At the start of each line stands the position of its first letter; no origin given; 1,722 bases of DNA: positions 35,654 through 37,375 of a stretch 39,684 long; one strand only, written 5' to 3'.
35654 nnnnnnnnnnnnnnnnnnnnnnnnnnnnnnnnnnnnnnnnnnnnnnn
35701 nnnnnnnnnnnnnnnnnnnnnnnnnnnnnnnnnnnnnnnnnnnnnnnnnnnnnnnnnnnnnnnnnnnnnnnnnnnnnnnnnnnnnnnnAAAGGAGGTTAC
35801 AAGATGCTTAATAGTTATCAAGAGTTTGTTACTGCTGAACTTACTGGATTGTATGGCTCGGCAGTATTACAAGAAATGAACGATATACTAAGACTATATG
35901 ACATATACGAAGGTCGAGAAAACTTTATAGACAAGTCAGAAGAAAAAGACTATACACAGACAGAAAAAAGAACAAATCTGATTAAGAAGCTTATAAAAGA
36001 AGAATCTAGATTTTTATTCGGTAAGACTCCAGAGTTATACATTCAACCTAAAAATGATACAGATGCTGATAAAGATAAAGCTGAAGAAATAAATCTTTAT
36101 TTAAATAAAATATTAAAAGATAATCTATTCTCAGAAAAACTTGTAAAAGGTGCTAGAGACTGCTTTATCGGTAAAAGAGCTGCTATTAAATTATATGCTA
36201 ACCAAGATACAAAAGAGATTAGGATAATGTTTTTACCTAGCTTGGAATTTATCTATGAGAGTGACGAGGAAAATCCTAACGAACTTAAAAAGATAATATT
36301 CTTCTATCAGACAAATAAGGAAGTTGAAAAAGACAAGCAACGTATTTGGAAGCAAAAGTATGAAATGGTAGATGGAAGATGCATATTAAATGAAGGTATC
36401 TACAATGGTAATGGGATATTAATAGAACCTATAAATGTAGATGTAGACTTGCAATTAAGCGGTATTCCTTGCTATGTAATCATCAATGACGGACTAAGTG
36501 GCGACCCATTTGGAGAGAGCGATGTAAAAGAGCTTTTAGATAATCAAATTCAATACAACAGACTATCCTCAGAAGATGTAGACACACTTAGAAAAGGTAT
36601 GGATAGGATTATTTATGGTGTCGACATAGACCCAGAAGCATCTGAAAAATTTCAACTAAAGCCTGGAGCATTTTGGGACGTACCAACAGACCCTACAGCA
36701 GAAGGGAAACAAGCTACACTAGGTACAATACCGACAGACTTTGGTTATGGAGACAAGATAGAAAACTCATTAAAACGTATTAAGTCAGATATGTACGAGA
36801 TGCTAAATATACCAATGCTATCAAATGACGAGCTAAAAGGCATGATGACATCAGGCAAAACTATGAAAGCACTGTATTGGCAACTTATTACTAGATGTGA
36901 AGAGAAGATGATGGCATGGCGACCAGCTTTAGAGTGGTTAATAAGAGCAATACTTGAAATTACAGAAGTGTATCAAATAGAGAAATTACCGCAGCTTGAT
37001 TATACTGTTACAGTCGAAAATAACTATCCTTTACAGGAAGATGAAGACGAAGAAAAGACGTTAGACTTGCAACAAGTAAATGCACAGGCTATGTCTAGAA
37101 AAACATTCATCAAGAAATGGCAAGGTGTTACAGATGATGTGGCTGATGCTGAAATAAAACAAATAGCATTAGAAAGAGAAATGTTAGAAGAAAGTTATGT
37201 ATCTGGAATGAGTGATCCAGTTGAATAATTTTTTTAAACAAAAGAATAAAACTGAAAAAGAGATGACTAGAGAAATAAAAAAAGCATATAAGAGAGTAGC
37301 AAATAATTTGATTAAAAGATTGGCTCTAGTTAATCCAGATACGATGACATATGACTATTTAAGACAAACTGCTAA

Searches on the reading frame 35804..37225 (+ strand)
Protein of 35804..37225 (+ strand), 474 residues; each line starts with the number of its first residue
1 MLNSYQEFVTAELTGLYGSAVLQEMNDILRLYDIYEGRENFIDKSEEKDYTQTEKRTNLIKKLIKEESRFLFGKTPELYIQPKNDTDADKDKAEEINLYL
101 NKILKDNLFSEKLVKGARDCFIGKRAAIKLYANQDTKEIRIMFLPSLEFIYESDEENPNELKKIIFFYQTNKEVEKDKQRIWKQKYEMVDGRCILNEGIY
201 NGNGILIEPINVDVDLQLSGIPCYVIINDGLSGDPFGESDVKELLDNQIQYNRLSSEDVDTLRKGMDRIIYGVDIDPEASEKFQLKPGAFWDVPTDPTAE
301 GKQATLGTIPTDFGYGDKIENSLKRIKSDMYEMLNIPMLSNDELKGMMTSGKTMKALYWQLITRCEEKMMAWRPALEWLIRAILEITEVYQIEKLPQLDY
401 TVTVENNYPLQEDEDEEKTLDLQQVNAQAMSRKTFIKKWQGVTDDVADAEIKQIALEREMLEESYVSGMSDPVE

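Call 11: search_protein_families(library=phrogs, proteins=[window:35804-37225:+], max_evalue=0.00001)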
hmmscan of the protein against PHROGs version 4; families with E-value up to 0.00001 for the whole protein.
window:35804-37225:+ (474 aa): 3 families
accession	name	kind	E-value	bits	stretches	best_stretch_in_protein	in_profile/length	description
phrog_64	-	head and packaging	7.8e-55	187.4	1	24-465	89-502/547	portal protein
phrog_533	-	head and packaging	2.6e-18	66.8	2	368-459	390-481/495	portal protein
phrog_104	-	head and packaging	3.5e-07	30.3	1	96-451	118-458/550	portal protein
